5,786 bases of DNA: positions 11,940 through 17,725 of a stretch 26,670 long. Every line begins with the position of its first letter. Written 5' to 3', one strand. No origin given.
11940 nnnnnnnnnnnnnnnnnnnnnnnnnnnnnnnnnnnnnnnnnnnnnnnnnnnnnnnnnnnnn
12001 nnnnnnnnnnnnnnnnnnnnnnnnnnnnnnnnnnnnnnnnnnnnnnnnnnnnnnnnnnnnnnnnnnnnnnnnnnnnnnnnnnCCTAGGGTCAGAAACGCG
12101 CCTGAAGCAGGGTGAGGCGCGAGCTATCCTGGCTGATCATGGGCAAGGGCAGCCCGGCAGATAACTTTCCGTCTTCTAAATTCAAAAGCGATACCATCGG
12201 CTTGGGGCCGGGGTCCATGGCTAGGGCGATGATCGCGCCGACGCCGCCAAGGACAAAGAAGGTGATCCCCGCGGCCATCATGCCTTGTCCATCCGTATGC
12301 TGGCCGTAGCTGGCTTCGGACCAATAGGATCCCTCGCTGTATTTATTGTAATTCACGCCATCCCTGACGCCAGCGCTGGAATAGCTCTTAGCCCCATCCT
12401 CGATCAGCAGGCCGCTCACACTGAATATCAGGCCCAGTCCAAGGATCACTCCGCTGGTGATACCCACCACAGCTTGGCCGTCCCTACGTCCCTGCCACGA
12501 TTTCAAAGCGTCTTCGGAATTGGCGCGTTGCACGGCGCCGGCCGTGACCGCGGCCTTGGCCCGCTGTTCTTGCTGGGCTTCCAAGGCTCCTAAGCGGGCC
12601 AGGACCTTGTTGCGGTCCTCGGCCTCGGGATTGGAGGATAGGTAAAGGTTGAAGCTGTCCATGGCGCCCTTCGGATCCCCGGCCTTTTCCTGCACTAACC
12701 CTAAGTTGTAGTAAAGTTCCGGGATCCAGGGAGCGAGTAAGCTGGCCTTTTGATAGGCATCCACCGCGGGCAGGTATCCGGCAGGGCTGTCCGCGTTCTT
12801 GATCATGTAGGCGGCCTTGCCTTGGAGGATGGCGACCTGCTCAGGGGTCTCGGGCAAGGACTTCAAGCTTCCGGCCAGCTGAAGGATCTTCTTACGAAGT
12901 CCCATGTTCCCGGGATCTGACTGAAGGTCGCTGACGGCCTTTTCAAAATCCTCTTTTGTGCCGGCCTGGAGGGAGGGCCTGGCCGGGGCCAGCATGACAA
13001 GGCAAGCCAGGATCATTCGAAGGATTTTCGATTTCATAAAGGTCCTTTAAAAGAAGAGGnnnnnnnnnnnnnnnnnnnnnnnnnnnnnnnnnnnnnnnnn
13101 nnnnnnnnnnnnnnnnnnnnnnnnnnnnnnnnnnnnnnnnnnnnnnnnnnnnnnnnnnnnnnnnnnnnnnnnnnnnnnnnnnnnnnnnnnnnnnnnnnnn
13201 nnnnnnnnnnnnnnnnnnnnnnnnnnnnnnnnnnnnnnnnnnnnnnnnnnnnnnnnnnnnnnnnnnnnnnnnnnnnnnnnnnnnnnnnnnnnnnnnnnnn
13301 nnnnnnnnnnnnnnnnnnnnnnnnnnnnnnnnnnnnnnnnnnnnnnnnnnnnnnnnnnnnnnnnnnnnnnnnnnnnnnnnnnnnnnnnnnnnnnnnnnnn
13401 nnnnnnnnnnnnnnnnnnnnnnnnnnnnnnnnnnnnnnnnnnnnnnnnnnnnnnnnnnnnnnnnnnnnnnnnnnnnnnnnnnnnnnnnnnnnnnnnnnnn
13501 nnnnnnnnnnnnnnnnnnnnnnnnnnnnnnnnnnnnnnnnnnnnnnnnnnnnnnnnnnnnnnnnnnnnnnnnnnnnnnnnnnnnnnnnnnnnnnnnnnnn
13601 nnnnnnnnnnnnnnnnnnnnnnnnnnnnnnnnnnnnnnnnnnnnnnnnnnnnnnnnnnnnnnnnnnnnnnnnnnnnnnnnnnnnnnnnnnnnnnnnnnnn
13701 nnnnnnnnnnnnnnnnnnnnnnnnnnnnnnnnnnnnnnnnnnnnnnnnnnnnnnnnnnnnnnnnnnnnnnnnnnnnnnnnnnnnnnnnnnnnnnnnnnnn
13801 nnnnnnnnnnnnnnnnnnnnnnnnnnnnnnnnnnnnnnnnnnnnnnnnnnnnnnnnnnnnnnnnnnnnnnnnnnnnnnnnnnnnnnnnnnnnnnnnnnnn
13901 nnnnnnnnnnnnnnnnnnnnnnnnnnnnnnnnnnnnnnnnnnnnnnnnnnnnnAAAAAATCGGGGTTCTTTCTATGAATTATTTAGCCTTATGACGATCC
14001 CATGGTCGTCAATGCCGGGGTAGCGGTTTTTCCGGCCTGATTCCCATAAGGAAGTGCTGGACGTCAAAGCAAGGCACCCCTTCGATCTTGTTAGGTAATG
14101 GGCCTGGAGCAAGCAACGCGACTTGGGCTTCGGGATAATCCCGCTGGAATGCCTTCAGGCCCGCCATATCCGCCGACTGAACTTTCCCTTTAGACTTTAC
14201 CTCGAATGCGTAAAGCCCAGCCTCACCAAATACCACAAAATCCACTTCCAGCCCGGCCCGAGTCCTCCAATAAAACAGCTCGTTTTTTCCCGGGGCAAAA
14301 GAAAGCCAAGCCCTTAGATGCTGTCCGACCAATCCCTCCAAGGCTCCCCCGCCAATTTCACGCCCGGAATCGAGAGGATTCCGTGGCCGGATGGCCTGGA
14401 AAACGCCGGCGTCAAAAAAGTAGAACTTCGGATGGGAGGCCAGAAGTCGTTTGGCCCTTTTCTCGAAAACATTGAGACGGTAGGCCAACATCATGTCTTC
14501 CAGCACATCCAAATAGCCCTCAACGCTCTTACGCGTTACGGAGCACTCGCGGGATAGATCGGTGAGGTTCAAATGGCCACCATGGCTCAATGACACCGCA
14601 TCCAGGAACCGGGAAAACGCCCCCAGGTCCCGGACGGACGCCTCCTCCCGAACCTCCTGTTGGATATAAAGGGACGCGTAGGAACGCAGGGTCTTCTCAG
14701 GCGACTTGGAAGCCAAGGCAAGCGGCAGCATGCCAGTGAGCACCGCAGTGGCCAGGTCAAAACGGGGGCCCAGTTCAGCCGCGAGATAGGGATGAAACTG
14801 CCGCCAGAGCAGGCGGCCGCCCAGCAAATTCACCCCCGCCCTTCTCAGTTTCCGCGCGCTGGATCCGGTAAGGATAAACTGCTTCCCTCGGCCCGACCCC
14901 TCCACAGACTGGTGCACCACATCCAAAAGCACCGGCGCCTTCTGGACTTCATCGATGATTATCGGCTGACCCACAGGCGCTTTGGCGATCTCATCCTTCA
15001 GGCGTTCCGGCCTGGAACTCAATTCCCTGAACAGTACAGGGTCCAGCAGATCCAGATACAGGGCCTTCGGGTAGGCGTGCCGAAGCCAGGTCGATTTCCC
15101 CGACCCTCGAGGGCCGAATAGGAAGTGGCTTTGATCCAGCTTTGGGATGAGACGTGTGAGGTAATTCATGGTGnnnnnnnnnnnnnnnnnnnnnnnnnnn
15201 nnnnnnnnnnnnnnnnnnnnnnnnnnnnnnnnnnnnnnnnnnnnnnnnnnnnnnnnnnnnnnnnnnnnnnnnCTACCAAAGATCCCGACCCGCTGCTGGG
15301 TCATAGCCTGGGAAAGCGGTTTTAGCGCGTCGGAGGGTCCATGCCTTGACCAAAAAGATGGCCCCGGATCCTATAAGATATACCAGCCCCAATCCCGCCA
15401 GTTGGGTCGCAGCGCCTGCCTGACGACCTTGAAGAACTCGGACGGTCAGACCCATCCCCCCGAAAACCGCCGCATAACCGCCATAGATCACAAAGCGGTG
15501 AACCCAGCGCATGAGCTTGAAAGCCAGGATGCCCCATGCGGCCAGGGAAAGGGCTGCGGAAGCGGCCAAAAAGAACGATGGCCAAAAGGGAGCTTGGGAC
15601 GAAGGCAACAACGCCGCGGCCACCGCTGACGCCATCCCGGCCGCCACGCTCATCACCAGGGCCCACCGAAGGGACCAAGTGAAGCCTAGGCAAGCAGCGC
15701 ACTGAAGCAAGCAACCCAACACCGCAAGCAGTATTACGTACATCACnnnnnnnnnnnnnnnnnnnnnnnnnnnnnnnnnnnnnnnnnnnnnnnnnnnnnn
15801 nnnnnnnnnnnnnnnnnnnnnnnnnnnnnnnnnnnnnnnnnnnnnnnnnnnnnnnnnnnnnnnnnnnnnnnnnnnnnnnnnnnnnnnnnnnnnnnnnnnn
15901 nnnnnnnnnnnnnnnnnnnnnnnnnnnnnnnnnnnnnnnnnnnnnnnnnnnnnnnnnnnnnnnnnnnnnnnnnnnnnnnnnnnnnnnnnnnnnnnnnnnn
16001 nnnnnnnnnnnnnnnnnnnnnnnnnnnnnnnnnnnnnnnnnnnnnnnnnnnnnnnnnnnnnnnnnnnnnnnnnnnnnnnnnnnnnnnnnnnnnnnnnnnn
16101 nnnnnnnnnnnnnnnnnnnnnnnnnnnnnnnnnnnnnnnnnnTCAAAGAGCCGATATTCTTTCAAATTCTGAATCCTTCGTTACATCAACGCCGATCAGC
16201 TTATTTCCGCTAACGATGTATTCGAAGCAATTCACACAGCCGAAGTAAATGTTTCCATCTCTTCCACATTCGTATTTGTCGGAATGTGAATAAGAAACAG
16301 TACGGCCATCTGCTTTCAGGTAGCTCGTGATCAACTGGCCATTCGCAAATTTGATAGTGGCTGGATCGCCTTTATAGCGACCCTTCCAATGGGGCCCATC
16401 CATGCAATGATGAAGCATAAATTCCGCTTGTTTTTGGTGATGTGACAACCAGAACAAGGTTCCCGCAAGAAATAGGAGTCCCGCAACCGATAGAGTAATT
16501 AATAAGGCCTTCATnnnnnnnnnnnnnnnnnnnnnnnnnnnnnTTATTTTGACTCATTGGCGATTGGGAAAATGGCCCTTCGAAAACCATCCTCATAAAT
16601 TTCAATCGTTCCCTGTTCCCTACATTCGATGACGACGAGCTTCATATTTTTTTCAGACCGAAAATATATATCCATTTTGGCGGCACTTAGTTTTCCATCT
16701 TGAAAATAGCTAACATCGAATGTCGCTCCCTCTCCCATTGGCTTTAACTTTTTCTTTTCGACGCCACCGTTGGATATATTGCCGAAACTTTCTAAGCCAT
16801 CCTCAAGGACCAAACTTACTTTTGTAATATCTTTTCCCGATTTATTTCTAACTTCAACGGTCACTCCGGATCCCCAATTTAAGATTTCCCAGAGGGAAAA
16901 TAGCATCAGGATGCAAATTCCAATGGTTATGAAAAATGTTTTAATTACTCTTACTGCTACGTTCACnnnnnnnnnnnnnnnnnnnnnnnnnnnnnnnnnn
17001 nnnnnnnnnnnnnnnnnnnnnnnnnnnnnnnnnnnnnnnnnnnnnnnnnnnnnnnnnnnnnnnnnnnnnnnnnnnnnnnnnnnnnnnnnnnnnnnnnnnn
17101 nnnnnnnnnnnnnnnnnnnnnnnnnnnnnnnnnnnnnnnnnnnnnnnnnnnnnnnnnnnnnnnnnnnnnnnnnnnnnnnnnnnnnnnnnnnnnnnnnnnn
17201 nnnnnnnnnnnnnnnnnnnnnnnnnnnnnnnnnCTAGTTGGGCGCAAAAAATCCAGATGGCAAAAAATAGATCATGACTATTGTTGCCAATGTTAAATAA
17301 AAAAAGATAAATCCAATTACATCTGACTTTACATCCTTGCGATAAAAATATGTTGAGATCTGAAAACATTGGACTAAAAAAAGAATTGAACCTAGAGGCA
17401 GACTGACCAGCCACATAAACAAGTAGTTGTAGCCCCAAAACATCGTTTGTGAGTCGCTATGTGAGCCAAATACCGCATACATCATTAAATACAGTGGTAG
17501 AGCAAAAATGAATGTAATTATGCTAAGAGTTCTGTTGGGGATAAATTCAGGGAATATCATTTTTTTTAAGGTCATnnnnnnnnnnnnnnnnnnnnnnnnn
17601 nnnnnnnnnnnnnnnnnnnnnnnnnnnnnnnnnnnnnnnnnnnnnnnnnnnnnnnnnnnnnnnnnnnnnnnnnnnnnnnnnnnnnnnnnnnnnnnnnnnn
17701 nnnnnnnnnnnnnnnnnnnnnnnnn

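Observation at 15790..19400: AT-rich six-gene cassette of small exported/membrane proteins beside tRNA-Val: unknown accessory system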

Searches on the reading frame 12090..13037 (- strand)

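Call 35: search_protein_families(library=pfam, proteins=[window:12090-13037:-], max_evalue=0.001)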
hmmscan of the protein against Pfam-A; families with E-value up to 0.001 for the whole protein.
window:12090-13037:- (315 aa): 4 families
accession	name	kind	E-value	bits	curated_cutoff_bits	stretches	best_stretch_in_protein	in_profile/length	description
PF13371.12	TPR_9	-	6.5e-08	32.9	35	1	91-149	14-72/73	Tetratricopeptide repeat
PF00515.34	TPR_1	-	0.0002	21.5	27.8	0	107-137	2-32/34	Tetratricopeptide repeat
PF13414.12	TPR_11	-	0.00076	19.6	26.8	0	91-120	13-42/42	TPR repeat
PF07719.23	TPR_2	-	0.00088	19.7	27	0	106-138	1-33/34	Tetratricopeptide repeat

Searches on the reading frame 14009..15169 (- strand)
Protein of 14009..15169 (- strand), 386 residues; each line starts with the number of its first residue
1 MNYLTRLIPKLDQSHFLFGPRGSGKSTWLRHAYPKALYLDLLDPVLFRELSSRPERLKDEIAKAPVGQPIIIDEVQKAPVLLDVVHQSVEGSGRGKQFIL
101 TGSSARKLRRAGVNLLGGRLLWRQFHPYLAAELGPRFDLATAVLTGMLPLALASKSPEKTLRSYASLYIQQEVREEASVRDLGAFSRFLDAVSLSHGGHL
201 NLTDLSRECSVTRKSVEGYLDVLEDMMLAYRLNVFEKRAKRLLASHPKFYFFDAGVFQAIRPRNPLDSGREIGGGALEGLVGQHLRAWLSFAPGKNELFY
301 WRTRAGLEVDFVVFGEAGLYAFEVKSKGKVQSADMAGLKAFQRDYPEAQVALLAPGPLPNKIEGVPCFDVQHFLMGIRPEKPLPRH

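Call 5: search_protein_families(library=pfam, proteins=[window:14009-15169:-], max_evalue=1)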
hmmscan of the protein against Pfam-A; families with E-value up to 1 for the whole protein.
window:14009-15169:- (386 aa): 10 families
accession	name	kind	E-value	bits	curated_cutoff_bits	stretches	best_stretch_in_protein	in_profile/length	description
PF13635.12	DUF4143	-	7.8e-32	110.7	28.1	1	171-326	2-159/160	Domain of unknown function (DUF4143)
PF13173.12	AAA_14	-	6.8e-16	58.9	27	1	16-132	6-127/129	AAA domain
PF24389.1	ORC-CDC6-like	-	0.00051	19.3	27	1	10-38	30-58/571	ORC-CDC6-like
PF01637.24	ATPase_2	-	0.00073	19.8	33.2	1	12-34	20-42/225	ATPase domain predominantly from Archaea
PF13479.12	AAA_24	-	0.02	15.2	27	1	15-41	5-30/195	AAA domain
PF13671.12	AAA_33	-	0.063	14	27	1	16-51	3-38/143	AAA domain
PF25199.1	nSTAND_NTPase5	-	0.063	13.5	34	1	17-101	46-131/145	Novel STAND NTPase 5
PF08378.17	NERD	-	0.13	13.2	22.1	1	303-331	31-62/111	Nuclease-related domain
PF13555.12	AAA_29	-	0.14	12.4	27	1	13-29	23-39/61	P-loop containing region of AAA domain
PF01443.25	Viral_helicase1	-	0.18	12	21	1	22-86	8-81/228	Viral superfamily 1 RNA helicase core domain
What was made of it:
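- Checked: AAA_14+DUF4143 lies at 14009-15169 (call 5).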

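Call 7: search_protein_families(library=padloc, proteins=[window:14009-15169:-], max_evalue=1)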
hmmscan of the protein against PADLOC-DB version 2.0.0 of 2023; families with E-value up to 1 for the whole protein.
window:14009-15169:- (386 aa): 7 families
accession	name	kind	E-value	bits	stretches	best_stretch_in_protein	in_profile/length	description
PDLC04790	PDC-S01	-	2.5e-52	176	2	136-348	171-389/422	-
PDLC04789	PDC-S01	-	2.7e-36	123.4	1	14-355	19-366/375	-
PDLC04787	PDC-S01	-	8.9e-23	78.8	1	3-375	16-407/412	-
PDLC04791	PDC-S01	-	1.5e-20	71.3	1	15-356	22-378/395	-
PDLC04786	PDC-S01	-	3.8e-09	33.8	1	212-337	267-397/439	-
PDLC04788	PDC-S01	-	3.6e-05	20.9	1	210-342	257-395/448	-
PDLC04792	PDC-S01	-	0.00028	17.6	1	273-332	336-390/452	-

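Call 8: search_protein_families(library=phrogs, proteins=[window:14009-15169:-], max_evalue=1)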
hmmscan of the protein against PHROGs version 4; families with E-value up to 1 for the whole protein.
window:14009-15169:- (386 aa): 1 family
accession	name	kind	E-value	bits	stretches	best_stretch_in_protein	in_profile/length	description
phrog_124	-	DNA, RNA and nucleotide metabolism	0.41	11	1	13-40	44-70/382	Sak4-like ssDNA annealing protein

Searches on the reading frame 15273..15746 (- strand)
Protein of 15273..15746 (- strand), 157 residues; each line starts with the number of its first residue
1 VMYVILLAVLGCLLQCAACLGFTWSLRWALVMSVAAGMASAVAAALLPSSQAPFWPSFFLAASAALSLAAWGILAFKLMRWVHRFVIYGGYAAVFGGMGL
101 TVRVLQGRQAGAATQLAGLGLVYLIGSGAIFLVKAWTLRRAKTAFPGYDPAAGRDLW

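Call 5: search_protein_families(library=pfam, proteins=[window:15273-15746:-], max_evalue=1)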
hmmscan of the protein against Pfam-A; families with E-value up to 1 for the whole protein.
window:15273-15746:- (157 aa): 1 family
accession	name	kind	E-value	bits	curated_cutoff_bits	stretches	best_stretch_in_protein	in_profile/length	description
PF03839.21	Sec62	-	0.33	11.2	27.8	1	42-91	109-158/191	Translocation protein Sec62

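Call 6: search_protein_families(library=ncbifam, proteins=[window:15273-15746:-], max_evalue=1)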
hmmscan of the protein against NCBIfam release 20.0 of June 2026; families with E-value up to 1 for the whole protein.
window:15273-15746:- (157 aa): 1 family
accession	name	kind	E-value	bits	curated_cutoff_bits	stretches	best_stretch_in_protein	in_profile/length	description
TIGR00869.1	sec62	subfamily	0.15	11.9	166.65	1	31-89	117-173/232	translocation protein SEC62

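Call 7: search_protein_families(library=padloc, proteins=[window:15273-15746:-], max_evalue=1)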
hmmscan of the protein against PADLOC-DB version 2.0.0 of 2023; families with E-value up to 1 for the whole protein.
window:15273-15746:- (157 aa): 0 families

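Call 8: search_protein_families(library=phrogs, proteins=[window:15273-15746:-], max_evalue=1)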
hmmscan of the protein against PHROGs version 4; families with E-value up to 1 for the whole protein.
window:15273-15746:- (157 aa): 0 families

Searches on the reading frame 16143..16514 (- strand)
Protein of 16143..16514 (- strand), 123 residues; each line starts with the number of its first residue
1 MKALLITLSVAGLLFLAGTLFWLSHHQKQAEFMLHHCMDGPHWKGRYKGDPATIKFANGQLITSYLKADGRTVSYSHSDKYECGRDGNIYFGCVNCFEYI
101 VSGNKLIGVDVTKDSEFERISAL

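Call 5: search_protein_families(library=pfam, proteins=[window:16143-16514:-], max_evalue=1)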
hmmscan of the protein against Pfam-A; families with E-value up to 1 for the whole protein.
window:16143-16514:- (123 aa): 1 family
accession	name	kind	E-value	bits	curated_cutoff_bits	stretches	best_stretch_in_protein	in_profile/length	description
PF02038.21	ATP1G1_PLM_MAT8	-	0.051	13.4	26.9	1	8-28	18-38/48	ATP1G1/PLM/MAT8 family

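Call 6: search_protein_families(library=ncbifam, proteins=[window:16143-16514:-], max_evalue=1)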
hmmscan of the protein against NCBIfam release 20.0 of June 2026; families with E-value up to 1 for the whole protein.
window:16143-16514:- (123 aa): 0 families

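Call 7: search_protein_families(library=padloc, proteins=[window:16143-16514:-], max_evalue=1)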
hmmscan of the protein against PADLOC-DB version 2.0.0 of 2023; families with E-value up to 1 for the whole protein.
window:16143-16514:- (123 aa): 0 families

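Call 8: search_protein_families(library=phrogs, proteins=[window:16143-16514:-], max_evalue=1)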
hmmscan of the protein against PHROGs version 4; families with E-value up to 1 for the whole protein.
window:16143-16514:- (123 aa): 1 family
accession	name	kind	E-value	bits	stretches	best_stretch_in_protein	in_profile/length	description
phrog_9348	-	unknown function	0.31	12.2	0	65-95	40-70/82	-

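Call 67: find_related_loci(query=window:16143-16514:-, collection=viral_contigs, flank=5000)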
Query window:16143-16514:- (123 aa) in viral_contigs; peptide patterns used: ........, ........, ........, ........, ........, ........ (x = any residue, [..] = any of these).
23 stretches matched a pattern, but none encodes a relative of the query by tblastn (E <= 1e-3).

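Call 71: search_solved_structures(query=window:16143-16514:-, max_evalue=10)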
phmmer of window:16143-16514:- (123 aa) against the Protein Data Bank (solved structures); distinct sequences matched with E-value up to 10: 12.
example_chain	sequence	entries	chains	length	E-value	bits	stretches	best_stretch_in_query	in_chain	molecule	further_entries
8prs_A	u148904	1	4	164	0.02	18.1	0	77-104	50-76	nvBagel4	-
8pra_A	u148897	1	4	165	0.054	16.7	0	77-104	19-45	Cell surface protein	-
3vg9_C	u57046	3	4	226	0.068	16.4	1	6-106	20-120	antibody fab fragment heavy chain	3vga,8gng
8prd_A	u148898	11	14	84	0.61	13.3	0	77-104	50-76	Cell surface protein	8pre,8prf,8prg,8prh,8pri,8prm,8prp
8pro_A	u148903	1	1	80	0.61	13.3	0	77-104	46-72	Cell surface protein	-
5vmu_A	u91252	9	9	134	0.78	13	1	73-98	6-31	Transcriptional regulator Kaiso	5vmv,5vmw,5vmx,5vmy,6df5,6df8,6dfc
5vmz_A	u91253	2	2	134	0.79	12.9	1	73-98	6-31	Transcriptional regulator Kaiso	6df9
2lt7_A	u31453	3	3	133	0.83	12.9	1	73-98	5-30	Transcriptional regulator Kaiso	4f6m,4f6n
6dfa_A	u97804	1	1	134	0.84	12.9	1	73-98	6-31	Transcriptional regulator Kaiso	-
6dfb_A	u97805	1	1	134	0.94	12.7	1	73-98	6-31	Transcriptional regulator Kaiso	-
8ulh_L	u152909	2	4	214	1.5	12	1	17-50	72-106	1G12 Fab light chain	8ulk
6nyq_C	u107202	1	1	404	1.8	11.8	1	4-33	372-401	Glycosylated lysosomal membrane protein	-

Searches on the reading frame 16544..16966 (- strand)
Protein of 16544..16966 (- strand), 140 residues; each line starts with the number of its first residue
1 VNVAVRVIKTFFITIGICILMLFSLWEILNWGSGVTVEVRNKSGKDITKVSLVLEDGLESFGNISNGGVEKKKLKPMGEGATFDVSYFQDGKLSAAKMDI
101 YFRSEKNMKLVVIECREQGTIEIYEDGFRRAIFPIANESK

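Call 5: search_protein_families(library=pfam, proteins=[window:16544-16966:-], max_evalue=1)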
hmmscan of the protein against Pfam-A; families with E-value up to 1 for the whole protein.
window:16544-16966:- (140 aa): 1 family
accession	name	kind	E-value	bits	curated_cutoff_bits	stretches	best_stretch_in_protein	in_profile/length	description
PF12945.12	PilZNR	-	0.031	14.8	23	1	69-114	38-83/85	Flagellar protein YcgR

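Call 6: search_protein_families(library=ncbifam, proteins=[window:16544-16966:-], max_evalue=1)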
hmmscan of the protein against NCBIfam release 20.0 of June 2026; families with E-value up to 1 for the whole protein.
window:16544-16966:- (140 aa): 0 families

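Call 7: search_protein_families(library=padloc, proteins=[window:16544-16966:-], max_evalue=1)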
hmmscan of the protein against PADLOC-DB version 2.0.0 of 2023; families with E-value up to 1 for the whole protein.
window:16544-16966:- (140 aa): 0 families

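Call 8: search_protein_families(library=phrogs, proteins=[window:16544-16966:-], max_evalue=1)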
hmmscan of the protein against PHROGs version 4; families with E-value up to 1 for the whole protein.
window:16544-16966:- (140 aa): 0 families

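Call 68: find_related_loci(query=window:16544-16966:-, collection=viral_contigs, flank=5000)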
Query window:16544-16966:- (140 aa) in viral_contigs; peptide patterns used: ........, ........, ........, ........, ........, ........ (x = any residue, [..] = any of these).
37 stretches matched a pattern, but none encodes a relative of the query by tblastn (E <= 1e-3).

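Call 72: search_solved_structures(query=window:16544-16966:-, max_evalue=10)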
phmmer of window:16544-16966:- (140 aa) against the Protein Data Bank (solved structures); distinct sequences matched with E-value up to 10: 14.
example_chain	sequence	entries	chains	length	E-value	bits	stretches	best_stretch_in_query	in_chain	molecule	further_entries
5mfd_A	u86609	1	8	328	0.0025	20.7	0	53-74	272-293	YIIIM''6AII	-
4pls_A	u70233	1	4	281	0.0034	20.3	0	53-77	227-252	Arm00010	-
4plq_A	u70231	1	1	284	0.0036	20.2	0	53-77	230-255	Arm00011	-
4v3r_A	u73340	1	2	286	0.0038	20.1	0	53-74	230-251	YIII_M5_AII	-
4plr_A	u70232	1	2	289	0.0041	20.1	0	53-77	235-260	Arm00008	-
4v3o_A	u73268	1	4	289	0.0054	19.7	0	53-74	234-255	YIII_M5_AII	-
4v3q_A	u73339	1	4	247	0.017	18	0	53-74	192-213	YIII_M4_AII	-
6sa6_A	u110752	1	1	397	0.074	16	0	53-74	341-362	DARPin-Armadillo fusion A5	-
1mcp_H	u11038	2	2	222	0.8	12.6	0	24-60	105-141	IGA-KAPPA MCPC603 FAB (HEAVY CHAIN)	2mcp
7ytt_A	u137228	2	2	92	0.96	12.4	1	81-136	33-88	Protein G3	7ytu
9uzo_E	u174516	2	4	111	1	12.3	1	81-136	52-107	Entry-fusion complex protein OPG086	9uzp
8qnc_A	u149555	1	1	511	1.6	11.7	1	67-115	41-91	L-galactono-1,4-lactone dehydrogenase: A113G variant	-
8qnr_A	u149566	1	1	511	1.6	11.7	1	67-115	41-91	L-galactono-1,4-lactone dehydrogenase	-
8qmy_A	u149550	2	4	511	1.6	11.7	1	67-115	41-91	ancestral L-galactono-1,4-lactone dehydrogenase | L-galactono-1,4-lactone dehydrogenase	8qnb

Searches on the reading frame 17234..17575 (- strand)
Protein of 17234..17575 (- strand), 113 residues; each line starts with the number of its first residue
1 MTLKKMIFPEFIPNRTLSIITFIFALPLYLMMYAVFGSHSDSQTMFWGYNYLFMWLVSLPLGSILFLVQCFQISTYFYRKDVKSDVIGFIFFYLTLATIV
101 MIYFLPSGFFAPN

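Call 5: search_protein_families(library=pfam, proteins=[window:17234-17575:-], max_evalue=1)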
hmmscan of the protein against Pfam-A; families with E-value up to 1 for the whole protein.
window:17234-17575:- (113 aa): 2 families
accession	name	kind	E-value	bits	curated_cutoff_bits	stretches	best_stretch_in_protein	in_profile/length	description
PF17555.7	TssN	-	0.2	11.5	30.3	1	17-104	31-110/274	Type VI secretion system, TssN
PF13800.11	Sigma_reg_N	-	0.41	11.4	26.3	1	3-45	4-47/91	Sigma factor regulator N-terminal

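Call 6: search_protein_families(library=ncbifam, proteins=[window:17234-17575:-], max_evalue=1)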
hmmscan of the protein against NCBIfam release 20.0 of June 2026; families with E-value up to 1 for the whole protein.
window:17234-17575:- (113 aa): 0 families

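Call 7: search_protein_families(library=padloc, proteins=[window:17234-17575:-], max_evalue=1)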
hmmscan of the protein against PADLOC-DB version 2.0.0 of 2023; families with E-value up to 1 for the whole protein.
window:17234-17575:- (113 aa): 0 families

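Call 8: search_protein_families(library=phrogs, proteins=[window:17234-17575:-], max_evalue=1)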
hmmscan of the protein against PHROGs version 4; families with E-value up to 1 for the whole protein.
window:17234-17575:- (113 aa): 1 family
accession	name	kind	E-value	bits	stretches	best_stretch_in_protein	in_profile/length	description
phrog_34274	-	unknown function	0.22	12.9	1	30-86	14-69/94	-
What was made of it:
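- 17234..17575 (-): p113: putative 3-TM membrane ORF, preceded by an AGGGAG Shine-Dalgarno sequence. Least certain gene of the six. No family hit (calls 5-8).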

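Call 69: find_related_loci(query=window:17234-17575:-, collection=viral_contigs, flank=5000)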
Query window:17234-17575:- (113 aa) in viral_contigs; peptide patterns used: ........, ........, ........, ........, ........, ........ (x = any residue, [..] = any of these).
10 stretches matched a pattern, but none encodes a relative of the query by tblastn (E <= 1e-3).
